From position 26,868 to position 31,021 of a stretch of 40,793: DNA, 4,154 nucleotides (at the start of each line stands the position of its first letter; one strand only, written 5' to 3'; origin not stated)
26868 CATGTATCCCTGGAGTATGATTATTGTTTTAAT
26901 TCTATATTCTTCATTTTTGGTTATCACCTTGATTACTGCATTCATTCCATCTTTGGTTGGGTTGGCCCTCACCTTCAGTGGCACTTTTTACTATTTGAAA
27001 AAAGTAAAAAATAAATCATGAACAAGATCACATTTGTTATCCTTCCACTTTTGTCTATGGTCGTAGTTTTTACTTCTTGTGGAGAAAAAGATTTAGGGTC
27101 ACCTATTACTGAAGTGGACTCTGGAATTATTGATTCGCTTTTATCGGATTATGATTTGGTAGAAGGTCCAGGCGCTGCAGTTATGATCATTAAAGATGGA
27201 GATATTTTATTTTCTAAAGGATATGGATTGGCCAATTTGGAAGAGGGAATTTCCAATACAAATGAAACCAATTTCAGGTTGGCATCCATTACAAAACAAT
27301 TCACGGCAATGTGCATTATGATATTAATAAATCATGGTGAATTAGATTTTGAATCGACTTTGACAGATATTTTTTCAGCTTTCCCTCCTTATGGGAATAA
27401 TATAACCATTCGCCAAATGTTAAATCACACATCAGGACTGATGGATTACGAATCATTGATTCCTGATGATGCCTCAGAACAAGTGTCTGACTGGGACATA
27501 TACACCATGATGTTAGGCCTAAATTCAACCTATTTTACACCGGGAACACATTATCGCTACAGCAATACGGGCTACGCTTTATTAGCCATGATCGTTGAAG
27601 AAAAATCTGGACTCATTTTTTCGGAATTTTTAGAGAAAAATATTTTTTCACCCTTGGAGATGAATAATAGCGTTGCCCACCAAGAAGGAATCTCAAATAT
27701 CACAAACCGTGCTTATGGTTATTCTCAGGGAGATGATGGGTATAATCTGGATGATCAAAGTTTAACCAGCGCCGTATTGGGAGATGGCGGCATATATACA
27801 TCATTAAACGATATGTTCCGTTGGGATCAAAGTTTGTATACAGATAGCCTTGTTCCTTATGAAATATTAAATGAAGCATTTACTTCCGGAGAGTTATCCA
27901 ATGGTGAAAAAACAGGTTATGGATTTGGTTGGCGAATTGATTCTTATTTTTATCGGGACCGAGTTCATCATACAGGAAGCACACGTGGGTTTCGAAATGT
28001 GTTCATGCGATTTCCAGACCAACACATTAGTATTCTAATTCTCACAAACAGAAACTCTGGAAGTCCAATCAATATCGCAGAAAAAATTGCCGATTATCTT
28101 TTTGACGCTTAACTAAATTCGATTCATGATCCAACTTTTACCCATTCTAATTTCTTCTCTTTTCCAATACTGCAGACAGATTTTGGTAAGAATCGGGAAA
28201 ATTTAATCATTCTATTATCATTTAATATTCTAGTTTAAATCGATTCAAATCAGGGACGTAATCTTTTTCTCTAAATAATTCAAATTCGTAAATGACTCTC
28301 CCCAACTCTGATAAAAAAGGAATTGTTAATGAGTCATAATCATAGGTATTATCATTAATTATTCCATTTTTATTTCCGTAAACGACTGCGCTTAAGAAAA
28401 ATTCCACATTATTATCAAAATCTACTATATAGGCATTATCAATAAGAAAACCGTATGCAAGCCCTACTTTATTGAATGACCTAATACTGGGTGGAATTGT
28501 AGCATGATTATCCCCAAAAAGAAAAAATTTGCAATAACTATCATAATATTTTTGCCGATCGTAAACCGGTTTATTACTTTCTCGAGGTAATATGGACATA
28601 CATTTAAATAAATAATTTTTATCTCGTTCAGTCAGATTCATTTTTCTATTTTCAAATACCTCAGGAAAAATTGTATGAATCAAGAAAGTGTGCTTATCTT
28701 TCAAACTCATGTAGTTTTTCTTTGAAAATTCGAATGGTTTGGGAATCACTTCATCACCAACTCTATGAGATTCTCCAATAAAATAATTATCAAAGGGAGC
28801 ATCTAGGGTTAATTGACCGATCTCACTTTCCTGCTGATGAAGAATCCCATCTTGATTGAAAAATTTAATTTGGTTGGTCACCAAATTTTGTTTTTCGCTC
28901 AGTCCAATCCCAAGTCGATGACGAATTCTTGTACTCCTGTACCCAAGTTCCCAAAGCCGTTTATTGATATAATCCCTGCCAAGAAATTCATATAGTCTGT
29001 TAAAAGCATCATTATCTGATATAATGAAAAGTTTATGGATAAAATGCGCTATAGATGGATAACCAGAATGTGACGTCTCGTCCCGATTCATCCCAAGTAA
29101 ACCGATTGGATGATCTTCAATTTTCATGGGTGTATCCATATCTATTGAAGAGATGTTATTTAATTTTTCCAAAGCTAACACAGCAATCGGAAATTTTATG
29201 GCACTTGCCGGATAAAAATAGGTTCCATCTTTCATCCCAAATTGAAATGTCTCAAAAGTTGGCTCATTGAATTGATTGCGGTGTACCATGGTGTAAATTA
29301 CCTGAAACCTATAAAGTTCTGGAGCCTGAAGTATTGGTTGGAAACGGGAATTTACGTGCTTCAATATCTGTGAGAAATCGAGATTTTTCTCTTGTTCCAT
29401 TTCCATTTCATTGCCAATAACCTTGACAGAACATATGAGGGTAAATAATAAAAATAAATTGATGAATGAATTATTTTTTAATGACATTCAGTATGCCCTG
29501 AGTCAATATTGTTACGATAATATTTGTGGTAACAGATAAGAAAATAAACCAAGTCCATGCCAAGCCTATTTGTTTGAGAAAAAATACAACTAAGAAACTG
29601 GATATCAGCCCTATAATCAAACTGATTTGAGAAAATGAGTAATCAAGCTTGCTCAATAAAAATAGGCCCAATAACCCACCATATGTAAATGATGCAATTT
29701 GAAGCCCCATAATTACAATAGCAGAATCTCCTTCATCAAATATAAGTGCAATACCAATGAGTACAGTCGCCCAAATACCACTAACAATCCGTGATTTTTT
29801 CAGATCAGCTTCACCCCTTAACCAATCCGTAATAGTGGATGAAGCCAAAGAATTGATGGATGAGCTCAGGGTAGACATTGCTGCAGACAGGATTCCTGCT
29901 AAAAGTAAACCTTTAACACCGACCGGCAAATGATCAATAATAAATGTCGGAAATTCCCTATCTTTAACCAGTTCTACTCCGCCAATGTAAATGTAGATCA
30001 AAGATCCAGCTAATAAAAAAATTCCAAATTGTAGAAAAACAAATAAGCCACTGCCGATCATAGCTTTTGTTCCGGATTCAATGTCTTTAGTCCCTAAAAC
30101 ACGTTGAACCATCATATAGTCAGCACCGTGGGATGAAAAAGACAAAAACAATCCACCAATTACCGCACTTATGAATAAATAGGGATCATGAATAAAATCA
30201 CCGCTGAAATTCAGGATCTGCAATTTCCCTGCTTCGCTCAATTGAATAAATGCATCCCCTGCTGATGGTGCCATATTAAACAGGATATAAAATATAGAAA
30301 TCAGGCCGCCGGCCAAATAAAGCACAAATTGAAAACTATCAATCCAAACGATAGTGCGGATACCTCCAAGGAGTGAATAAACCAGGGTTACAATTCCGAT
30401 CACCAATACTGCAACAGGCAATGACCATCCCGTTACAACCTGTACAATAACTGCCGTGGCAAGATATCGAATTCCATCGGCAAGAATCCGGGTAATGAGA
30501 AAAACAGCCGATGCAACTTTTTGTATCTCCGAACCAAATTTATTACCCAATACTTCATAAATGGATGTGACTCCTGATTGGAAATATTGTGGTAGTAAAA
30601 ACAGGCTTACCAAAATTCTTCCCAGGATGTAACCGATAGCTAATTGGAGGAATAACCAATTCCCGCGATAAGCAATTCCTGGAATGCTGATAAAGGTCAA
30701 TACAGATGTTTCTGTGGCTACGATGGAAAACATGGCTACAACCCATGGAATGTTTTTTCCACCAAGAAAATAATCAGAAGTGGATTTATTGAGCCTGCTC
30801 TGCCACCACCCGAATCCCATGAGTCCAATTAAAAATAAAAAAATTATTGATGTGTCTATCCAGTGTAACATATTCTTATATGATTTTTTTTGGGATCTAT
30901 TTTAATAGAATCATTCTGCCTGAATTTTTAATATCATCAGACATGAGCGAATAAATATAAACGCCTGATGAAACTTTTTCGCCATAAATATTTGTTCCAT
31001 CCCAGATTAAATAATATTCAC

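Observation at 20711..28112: Eight-gene, tightly coupled operon that reads as a stem-peptide disassembly line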

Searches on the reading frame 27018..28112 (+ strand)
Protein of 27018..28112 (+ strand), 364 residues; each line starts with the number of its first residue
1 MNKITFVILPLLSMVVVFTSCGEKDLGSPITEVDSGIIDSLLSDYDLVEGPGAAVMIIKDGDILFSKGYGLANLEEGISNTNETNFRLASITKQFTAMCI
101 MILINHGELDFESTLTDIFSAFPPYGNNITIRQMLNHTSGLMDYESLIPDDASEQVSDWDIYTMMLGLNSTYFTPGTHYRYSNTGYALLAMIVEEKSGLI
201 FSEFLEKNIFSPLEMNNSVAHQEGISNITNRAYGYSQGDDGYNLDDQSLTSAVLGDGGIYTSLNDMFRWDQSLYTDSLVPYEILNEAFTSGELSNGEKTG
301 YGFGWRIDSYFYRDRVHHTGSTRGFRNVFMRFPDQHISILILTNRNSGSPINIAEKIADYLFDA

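Call 3: search_protein_families(library=pfam, proteins=[window:27018-28112:+])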
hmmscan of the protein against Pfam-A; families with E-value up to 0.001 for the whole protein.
window:27018-28112:+ (364 aa): 1 family
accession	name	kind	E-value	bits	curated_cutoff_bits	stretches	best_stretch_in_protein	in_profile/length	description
PF00144.29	Beta-lactamase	-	4.6e-55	187.5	27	1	50-350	14-315/329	Beta-lactamase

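Call 4: search_protein_families(library=ncbifam, proteins=[window:27018-28112:+])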
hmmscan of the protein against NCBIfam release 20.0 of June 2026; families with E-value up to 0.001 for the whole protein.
window:27018-28112:+ (364 aa): 48 families (the best 25 are shown)
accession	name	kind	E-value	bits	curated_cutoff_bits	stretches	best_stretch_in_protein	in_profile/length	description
NF009622.0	PRK13128.1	equivalog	2.6e-42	145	443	1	47-348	19-317/518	D-aminopeptidase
NF033085.1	bla_class_C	equivalog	2.5e-24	85.8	415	1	38-271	12-232/356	class C beta-lactamase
NF007943.0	PRK10662.1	equivalog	7.8e-21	74.1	266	1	50-274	50-271/380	D-alanyl-D-alanine-carboxypeptidase/endopeptidase AmpH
NF041665.1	blaPSZ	exception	7.7e-19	67.9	850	1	51-287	45-270/379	PSZ family class C beta-lactamase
NF012172.1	FOX-MOX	exception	9.2e-19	67.6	700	1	16-307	15-293/382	FOX/MOX family class C beta-lactamase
NF000185.2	BlaEC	exception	1.9e-17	63.3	850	1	29-273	23-253/377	BlaEC family class C beta-lactamase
NF000399.2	blaFOX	exception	2.2e-17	63.1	850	1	6-306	7-292/382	FOX family cephalosporin-hydrolyzing class C beta-lactamase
NF012173.1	CMY2-MIR-ACT-EC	exception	2.9e-17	62.5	680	1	31-282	29-266/380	CMY2/MIR/ACT/EC family class C beta-lactamase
NF040478.1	blaLAQ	exception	3.3e-17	62.5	850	1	50-286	44-269/380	LAQ family class C beta-lactamase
NF038366.1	blaSFDC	exception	7e-17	61.5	840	1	50-274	45-258/382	SFDC family class C beta-lactamase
NF038089.1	blaYRC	exception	2.4e-16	59.7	870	1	28-279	21-263/381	YRC family class C beta-lactamase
NF000239.3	MOX_CMY1_fam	exception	1.7e-15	57.1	770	1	16-306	18-295/383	CMY-1/MOX family class C beta-lactamase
NF033159.0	blaPAC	exception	5.2e-15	55.2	850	1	32-269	30-252/380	PAC family class C beta-lactamase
NF053709.1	blaAKO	exception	7.8e-15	54.7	875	1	40-239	38-227/381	AKO family class C beta-lactamase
NF045671.1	blaPNC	exception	8.1e-15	54.6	750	1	40-268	55-270/401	PNC family class C beta-lactamase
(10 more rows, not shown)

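Call 36: search_solved_structures(query=window:27018-28112:+, max_evalue=1e-10, show_alignments=1)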
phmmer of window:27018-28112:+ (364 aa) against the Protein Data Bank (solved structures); distinct sequences matched with E-value up to 1e-10: 98 (the best 60 are shown).
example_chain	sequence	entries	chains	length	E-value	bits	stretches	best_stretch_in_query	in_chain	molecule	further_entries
2qmi_A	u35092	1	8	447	7.2e-37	130.4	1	49-353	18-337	Pbp related beta-lactamase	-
3tg9_A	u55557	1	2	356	5e-28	101.3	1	52-349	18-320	Penicillin-binding protein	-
1ei5_A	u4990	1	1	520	2e-27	99.4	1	48-353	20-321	D-AMINOPEPTIDASE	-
9s7k_A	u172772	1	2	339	4.2e-26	95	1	50-305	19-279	D-alanyl-D-alanine carboxypeptidase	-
1sde_A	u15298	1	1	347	2.6e-23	85.8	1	50-355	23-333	D-alanyl-D-alanine carboxypeptidase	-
1cef_A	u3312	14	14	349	2.7e-23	85.8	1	50-355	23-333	D-ALANYL-D-ALANINE CARBOXYPEPTIDASE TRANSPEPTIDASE | D-ALANYL-D-ALANINE CARBOXYPEPTIDASE | D-alanyl-D-alanine carboxypeptidase precursor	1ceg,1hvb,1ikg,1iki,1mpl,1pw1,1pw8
4gdn_A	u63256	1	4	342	2.7e-23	85.7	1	38-349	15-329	Protein flp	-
4y7p_A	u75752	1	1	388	5.1e-22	81.5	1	51-304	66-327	Alkaline D-peptidase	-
3o3v_A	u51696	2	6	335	1.3e-20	76.9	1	68-361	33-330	beta-lactamase | ClbP peptidase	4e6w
4e6x_A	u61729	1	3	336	1.3e-20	76.9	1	68-361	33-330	ClbP peptidase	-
7mdc_A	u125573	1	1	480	3.8e-20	75.4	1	68-361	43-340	Beta-lactamase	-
7ul6_A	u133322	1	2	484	3.9e-20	75.4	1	68-361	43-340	Beta-lactamase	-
7mde_A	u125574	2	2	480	1e-19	74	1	68-361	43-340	Beta-lactamase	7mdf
7v21_A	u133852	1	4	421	2e-19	73.1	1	45-272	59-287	Serine beta-lactamase-like protein LACTB, mitochondrial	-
3iwo_A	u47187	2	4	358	1.4e-18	70.2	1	50-283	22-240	Beta-lactamase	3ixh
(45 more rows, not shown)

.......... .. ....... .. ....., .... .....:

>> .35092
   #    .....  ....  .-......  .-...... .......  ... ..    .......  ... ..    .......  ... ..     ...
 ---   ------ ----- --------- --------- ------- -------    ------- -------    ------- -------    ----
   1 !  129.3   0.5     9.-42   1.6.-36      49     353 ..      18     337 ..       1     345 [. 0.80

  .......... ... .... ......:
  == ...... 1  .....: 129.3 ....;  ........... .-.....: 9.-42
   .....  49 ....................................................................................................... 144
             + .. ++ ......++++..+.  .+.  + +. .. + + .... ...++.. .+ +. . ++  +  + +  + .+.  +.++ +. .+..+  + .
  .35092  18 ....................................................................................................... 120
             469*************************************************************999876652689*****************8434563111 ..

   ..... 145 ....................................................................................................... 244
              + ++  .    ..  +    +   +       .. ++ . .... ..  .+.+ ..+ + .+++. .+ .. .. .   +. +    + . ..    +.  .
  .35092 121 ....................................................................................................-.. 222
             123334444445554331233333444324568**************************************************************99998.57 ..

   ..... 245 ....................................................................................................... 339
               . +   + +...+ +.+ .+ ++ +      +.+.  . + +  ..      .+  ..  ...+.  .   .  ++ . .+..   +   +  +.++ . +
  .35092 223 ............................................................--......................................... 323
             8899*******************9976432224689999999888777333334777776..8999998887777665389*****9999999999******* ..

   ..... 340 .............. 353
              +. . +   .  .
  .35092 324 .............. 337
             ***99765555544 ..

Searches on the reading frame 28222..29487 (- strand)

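Call 3: search_protein_families(library=pfam, proteins=[window:28222-29487:-])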
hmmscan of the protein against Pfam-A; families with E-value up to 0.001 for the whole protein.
window:28222-29487:- (421 aa): 1 family
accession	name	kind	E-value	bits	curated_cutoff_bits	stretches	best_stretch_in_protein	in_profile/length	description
PF13354.11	Beta-lactamase2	-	1.2e-14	54.6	22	1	82-192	12-121/214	Beta-lactamase enzyme family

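Call 4: search_protein_families(library=ncbifam, proteins=[window:28222-29487:-])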
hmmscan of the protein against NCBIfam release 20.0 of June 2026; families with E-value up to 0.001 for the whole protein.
window:28222-29487:- (421 aa): 0 families

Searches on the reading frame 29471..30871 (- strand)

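Call 3: search_protein_families(library=pfam, proteins=[window:29471-30871:-])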
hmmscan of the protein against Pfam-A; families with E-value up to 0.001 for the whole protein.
window:29471-30871:- (466 aa): 1 family
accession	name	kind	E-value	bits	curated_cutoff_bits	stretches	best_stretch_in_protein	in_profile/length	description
PF00474.23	SSF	-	1.5e-28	100.3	22.8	1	34-376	1-353/406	Sodium:solute symporter family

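Call 4: search_protein_families(library=ncbifam, proteins=[window:29471-30871:-])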
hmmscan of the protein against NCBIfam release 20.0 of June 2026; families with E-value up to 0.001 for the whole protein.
window:29471-30871:- (466 aa): 10 families
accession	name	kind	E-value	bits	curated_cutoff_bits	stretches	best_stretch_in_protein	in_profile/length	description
TIGR00813.1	sss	superfamily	2.4e-43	148.8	184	1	34-406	1-392/411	sodium/solute symporter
NF007790.0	PRK10484.1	equivalog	1.1e-28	100.3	401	1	11-445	10-469/527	solute:sodium symporter family transporter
TIGR02119.1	panF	equivalog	2.8e-18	66.2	328.05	1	9-455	11-462/471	sodium/pantothenate symporter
TIGR02121.1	Na_Pro_sym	equivalog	2.6e-11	43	515.5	1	9-461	6-465/488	sodium/proline symporter PutP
TIGR03648.1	Na_symport_lg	subfamily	1.6e-10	40.1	320.75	1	14-201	9-195/547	VC_2705 family sodium/solute symporter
NF006903.2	PRK09395.1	subfamily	2.5e-07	29.4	750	1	7-287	38-317/552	cation/acetate symporter ActP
TIGR02711.1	symport_actP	equivalog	7.7e-07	28.2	1099.25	1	9-288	36-315/549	cation/acetate symporter ActP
NF058657.1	MncbAcdTpMctC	equivalog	4.3e-06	25.5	670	1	5-201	7-208/527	monocarboxylic acid transporter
NF009135.0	PRK12488.1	subfamily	0.00049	18.8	850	1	4-343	32-375/549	cation/acetate symporter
NF011948.0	PRK15419.1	equivalog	0.00096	18.1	955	0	7-187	10-196/502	sodium/proline symporter PutP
